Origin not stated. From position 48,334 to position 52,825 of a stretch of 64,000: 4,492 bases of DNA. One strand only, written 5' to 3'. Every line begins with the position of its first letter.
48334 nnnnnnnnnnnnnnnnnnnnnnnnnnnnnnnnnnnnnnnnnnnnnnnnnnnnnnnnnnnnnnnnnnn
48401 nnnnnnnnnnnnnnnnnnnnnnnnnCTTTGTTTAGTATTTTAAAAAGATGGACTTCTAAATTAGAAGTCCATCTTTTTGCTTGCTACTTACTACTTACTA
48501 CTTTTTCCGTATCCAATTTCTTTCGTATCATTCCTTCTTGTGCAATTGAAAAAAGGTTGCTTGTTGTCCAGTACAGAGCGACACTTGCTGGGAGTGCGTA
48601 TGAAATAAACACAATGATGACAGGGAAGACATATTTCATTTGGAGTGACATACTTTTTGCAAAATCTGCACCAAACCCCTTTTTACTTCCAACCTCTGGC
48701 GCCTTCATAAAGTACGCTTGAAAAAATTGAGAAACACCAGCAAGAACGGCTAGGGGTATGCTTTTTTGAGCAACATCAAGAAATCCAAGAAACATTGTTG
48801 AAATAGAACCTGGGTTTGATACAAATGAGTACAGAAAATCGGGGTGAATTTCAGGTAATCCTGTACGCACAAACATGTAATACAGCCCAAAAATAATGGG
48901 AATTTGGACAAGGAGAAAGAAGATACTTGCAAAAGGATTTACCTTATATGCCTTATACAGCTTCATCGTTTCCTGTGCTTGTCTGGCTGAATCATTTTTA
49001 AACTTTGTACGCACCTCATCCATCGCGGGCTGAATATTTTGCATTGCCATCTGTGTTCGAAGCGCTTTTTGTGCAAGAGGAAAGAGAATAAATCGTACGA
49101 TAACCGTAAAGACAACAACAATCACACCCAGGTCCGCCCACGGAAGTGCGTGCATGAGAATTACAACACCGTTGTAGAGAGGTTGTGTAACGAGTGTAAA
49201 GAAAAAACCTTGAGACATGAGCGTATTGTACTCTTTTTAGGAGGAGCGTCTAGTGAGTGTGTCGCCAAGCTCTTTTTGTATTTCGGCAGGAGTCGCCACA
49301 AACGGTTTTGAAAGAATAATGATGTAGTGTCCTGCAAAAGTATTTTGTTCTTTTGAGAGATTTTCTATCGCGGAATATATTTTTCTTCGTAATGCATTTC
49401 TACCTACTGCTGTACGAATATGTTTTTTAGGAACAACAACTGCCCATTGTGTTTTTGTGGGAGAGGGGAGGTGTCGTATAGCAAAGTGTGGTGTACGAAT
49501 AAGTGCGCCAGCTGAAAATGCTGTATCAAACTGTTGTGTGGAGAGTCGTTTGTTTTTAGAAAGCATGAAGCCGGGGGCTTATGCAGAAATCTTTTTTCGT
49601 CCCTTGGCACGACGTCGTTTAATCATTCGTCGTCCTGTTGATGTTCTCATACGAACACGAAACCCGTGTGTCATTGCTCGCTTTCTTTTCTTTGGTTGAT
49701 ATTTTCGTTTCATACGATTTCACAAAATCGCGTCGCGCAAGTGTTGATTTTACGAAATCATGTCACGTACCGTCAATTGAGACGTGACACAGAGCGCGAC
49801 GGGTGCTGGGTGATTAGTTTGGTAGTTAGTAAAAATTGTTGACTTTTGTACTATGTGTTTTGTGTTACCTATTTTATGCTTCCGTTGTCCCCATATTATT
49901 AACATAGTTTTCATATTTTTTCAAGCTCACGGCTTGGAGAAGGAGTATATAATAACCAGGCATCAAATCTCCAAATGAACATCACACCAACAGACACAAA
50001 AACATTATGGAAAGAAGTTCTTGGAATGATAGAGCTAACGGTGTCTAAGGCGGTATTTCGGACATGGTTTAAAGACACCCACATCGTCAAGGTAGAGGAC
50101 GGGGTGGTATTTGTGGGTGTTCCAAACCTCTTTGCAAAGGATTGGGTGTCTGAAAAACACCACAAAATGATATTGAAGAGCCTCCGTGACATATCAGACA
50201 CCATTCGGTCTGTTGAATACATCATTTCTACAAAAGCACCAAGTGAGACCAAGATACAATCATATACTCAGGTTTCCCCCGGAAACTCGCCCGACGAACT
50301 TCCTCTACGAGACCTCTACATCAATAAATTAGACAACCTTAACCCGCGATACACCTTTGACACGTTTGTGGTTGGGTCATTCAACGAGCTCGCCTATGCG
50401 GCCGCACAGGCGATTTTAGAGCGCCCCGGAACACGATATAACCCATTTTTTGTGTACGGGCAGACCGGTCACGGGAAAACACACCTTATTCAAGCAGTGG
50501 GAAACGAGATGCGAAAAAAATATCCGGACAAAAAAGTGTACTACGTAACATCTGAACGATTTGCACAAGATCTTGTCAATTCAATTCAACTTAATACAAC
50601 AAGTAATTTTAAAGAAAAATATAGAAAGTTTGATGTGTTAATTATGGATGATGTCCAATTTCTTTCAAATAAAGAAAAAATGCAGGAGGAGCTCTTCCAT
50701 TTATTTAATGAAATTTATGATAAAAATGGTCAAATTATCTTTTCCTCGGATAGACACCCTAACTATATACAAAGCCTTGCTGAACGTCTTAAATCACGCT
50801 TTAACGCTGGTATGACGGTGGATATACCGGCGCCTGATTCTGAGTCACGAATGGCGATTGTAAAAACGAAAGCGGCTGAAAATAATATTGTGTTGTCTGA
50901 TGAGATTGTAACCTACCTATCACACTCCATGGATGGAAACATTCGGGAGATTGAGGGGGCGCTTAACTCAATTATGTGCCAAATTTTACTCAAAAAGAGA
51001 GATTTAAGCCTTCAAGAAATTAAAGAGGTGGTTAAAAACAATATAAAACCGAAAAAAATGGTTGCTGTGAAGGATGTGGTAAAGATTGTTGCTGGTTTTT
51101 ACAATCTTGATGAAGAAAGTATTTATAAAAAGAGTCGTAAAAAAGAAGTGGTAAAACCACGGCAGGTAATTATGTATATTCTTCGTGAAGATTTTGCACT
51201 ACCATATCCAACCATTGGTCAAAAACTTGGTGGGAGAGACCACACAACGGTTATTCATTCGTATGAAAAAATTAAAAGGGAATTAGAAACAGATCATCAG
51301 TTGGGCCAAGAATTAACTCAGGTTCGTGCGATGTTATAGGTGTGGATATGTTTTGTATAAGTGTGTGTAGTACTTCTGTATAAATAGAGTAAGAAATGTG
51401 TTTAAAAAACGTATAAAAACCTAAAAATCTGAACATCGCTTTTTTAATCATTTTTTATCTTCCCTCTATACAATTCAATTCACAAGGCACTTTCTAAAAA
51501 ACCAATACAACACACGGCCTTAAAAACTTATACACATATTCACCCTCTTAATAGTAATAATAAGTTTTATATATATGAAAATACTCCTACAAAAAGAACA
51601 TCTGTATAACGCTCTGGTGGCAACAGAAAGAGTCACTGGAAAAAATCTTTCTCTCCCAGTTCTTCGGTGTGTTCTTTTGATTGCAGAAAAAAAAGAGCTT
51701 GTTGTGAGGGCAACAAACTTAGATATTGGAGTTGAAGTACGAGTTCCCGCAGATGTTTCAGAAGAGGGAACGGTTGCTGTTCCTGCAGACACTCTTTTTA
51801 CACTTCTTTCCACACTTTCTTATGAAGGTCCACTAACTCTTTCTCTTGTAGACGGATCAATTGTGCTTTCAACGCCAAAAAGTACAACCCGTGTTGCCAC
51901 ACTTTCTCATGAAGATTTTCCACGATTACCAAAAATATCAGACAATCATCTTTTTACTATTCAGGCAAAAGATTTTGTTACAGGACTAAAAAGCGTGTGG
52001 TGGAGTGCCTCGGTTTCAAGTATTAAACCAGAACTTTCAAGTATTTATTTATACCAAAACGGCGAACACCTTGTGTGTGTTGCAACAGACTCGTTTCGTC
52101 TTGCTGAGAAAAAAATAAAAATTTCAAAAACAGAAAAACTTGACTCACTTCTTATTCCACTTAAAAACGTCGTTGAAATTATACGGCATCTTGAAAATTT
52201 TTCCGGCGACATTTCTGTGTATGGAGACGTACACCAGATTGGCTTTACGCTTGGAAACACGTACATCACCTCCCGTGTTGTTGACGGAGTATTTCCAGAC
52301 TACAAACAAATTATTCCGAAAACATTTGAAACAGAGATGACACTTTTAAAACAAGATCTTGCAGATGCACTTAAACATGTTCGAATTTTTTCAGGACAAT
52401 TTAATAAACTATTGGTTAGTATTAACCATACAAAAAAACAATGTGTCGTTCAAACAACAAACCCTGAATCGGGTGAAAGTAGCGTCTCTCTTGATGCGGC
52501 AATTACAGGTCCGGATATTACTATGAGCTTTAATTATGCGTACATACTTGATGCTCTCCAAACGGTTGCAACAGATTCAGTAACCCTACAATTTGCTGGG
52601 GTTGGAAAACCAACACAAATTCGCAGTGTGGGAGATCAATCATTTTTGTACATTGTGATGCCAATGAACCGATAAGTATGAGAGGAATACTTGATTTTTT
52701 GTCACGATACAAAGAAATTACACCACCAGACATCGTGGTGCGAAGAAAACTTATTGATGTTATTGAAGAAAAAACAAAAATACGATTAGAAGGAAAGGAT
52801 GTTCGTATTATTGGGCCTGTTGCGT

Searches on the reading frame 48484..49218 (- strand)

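Call 53: search_protein_families(library=pfam, proteins=[window:48484-49218:-], max_evalue=0.001)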
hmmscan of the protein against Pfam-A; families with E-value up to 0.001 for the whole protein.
window:48484-49218:- (244 aa): 1 family
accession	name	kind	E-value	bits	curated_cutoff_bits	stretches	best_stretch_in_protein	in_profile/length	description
PF02096.25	60KD_IMP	-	1.5e-45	155.6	35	1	31-233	2-163/163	60Kd inner membrane protein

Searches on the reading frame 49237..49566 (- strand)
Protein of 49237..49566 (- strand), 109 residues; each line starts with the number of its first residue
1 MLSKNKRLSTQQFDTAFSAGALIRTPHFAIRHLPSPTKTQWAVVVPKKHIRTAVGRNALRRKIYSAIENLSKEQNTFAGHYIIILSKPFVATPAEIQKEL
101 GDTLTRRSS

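Call 84: search_protein_families(library=pfam, proteins=[window:49237-49566:-], max_evalue=0.01)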
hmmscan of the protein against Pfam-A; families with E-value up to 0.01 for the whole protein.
window:49237-49566:- (109 aa): 1 family
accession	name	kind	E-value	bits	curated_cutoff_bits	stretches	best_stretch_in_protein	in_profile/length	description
PF00825.24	Ribonuclease_P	-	1.4e-12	48.1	22.3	1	3-106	2-107/109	Ribonuclease P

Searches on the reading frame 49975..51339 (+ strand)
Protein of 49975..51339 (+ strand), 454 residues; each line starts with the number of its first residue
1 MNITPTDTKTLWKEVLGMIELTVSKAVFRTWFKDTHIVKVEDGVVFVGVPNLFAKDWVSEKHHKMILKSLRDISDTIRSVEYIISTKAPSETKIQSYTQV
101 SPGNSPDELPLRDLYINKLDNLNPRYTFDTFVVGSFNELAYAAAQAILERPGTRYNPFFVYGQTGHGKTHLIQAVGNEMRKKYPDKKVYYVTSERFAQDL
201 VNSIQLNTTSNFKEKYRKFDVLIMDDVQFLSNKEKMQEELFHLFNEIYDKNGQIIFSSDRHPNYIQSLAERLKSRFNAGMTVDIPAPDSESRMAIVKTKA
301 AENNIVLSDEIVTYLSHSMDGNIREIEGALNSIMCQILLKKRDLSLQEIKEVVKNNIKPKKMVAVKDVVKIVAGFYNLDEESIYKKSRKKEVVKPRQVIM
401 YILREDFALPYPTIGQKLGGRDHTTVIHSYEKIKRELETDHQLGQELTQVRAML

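Call 87: search_protein_families(library=pfam, proteins=[window:49975-51339:+], max_evalue=0.00001)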
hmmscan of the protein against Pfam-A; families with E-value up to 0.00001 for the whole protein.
window:49975-51339:+ (454 aa): 5 families
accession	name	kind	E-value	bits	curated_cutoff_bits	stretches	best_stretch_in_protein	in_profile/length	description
PF00308.24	Bac_DnaA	-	1.5e-67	227.3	23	1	122-283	1-162/162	Bacterial DnaA ATPAse domain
PF08299.17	Bac_DnaA_C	-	3.8e-25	88.1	31.5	1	366-433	2-69/69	Bacterial dnaA protein helix-turn-helix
PF11638.13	DnaA_N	-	5.5e-15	55.3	24.6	1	10-71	2-64/65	DnaA N-terminal domain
PF01695.23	IstB_IS21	-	1.9e-09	37.8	24.1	1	160-258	97-193/238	IstB-like ATP binding protein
PF00004.35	AAA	-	4.9e-06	27.5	21.2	0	160-276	3-127/131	ATPase family associated with various cellular activities (AAA)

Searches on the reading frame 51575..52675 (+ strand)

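Call 87: search_protein_families(library=pfam, proteins=[window:51575-52675:+], max_evalue=0.00001)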
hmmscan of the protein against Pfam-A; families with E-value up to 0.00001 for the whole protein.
window:51575-52675:+ (366 aa): 3 families
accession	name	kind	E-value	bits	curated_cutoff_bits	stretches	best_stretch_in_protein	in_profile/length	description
PF00712.24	DNA_pol3_beta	-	2.7e-22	79.6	24.4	1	1-119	1-120/120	DNA polymerase III beta subunit, N-terminal domain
PF02767.21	DNA_pol3_beta_2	-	4.3e-22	79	27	1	129-242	2-116/116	DNA polymerase III beta subunit, central domain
PF02768.20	DNA_pol3_beta_3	-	3.5e-21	75.7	27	1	244-364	1-120/121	DNA polymerase III beta subunit, C-terminal domain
